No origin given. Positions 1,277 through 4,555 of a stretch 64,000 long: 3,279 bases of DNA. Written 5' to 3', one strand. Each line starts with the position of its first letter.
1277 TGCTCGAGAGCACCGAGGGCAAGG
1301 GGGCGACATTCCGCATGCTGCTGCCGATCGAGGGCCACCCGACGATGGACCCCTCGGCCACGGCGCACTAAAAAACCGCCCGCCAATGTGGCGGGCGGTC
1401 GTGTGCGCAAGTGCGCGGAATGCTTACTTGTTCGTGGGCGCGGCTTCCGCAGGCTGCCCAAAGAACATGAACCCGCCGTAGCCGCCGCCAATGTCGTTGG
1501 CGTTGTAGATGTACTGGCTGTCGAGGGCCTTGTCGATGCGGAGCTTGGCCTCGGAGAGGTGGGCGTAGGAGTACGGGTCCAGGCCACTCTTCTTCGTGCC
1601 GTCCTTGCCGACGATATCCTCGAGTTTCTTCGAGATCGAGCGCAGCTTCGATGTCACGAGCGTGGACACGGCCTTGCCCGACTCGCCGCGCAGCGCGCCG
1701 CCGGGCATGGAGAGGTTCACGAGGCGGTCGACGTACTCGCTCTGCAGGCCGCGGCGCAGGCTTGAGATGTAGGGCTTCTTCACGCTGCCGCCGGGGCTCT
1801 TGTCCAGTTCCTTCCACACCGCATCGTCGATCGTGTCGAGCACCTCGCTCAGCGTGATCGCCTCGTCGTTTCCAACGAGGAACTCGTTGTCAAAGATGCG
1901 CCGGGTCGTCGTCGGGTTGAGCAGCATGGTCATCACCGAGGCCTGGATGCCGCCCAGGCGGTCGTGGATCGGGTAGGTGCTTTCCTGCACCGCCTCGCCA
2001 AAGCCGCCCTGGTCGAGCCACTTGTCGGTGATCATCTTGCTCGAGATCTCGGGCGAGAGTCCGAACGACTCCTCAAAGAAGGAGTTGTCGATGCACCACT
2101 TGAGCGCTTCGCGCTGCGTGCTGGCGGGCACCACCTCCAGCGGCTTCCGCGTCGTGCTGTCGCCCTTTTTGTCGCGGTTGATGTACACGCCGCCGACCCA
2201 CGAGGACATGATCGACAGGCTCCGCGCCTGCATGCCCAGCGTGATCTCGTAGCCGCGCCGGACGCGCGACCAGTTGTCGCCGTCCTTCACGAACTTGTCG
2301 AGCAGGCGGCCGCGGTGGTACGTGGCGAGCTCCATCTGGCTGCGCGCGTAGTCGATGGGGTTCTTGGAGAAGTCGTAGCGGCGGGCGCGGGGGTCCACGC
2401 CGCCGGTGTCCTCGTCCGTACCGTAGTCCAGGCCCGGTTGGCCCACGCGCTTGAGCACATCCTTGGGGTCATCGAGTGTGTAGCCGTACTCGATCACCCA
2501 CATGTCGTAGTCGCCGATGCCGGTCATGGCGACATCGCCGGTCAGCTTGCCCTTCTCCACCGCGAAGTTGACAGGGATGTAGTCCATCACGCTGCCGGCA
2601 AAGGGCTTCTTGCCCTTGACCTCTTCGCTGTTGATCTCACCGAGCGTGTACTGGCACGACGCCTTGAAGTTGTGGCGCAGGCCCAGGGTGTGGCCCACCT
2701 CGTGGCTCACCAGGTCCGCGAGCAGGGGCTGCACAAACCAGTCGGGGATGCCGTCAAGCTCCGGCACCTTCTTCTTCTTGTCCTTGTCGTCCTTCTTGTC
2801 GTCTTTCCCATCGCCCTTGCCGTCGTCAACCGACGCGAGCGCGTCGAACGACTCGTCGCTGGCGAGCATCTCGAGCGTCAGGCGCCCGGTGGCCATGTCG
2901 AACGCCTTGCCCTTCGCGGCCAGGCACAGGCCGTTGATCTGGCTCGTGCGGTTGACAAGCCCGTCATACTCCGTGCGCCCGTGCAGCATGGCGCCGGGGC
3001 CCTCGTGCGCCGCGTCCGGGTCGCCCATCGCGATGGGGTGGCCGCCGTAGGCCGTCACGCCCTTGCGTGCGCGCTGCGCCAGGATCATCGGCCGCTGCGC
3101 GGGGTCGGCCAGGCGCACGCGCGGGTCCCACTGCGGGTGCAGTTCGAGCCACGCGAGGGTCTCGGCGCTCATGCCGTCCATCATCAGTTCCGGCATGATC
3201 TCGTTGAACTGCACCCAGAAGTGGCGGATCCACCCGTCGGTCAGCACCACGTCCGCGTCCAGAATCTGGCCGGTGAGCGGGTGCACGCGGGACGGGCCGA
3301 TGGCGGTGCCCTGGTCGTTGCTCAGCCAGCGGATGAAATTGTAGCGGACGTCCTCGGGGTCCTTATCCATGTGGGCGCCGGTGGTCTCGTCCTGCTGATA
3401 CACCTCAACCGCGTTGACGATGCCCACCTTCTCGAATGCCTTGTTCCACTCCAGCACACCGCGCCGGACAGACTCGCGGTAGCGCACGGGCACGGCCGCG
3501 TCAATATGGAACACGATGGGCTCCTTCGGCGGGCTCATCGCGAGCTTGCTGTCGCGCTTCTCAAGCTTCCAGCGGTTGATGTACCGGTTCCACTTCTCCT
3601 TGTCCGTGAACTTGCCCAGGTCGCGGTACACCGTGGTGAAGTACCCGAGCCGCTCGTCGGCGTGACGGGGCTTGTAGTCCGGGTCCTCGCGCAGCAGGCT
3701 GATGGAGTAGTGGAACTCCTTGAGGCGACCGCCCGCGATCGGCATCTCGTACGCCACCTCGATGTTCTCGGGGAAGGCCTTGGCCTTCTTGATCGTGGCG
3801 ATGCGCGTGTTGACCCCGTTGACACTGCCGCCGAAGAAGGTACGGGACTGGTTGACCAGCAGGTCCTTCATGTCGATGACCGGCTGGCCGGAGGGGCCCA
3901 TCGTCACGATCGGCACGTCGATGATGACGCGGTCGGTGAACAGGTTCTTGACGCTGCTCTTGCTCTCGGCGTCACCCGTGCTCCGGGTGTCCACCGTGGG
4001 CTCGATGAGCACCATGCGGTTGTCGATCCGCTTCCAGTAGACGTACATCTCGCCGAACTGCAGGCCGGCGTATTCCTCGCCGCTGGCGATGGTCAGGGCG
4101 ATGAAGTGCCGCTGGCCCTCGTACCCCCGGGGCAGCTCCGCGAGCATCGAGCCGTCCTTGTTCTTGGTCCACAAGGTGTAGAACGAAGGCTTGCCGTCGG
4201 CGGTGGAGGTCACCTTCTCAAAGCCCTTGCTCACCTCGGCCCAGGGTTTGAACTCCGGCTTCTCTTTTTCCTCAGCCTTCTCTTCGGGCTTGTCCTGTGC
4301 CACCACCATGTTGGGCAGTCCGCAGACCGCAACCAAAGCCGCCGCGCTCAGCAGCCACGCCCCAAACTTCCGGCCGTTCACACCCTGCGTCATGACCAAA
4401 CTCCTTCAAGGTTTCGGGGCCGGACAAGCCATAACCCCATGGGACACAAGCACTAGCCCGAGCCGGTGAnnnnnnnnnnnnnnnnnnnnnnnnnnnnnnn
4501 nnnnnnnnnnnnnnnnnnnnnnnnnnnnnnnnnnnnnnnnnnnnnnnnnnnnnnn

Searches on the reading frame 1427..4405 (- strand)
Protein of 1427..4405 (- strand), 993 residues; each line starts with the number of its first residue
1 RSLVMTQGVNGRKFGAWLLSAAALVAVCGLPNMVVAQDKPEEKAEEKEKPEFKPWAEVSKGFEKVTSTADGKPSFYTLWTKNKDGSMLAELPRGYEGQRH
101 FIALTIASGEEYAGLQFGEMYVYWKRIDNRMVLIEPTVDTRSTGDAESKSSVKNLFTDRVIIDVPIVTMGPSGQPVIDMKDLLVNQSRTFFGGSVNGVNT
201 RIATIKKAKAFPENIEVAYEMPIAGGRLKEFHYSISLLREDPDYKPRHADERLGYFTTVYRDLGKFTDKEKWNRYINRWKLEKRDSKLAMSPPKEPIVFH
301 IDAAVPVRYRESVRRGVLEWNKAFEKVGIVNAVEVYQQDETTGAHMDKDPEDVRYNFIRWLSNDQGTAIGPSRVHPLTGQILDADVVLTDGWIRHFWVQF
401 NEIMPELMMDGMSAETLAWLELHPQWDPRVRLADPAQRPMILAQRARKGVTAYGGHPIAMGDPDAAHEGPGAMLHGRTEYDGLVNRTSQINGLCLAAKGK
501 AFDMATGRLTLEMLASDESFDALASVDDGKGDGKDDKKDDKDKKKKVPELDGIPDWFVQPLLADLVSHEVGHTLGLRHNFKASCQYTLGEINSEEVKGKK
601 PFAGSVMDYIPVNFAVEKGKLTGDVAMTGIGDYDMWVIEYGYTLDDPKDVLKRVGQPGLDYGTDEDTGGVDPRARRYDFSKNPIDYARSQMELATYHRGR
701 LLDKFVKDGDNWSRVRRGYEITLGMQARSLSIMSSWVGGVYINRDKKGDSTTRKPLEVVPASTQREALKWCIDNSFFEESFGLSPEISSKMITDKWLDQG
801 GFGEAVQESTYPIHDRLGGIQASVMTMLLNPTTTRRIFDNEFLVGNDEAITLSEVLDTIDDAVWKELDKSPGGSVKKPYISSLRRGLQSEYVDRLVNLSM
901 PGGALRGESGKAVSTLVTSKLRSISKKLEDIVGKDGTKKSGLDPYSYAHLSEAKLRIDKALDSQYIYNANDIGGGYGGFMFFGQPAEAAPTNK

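Call 51: search_protein_families(library=pfam, proteins=[window:1427-4405:-], max_evalue=0.001)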
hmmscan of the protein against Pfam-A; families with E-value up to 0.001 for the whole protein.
window:1427-4405:- (993 aa): 2 families
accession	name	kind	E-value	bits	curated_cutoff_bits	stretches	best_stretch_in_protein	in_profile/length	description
PF16313.11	DUF4953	-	6.7e-71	239.5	24.2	1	554-868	5-314/316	Met-zincin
PF17148.9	DUF5117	-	4.3e-22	79.3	27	1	115-283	2-188/189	Domain of unknown function (DUF5117)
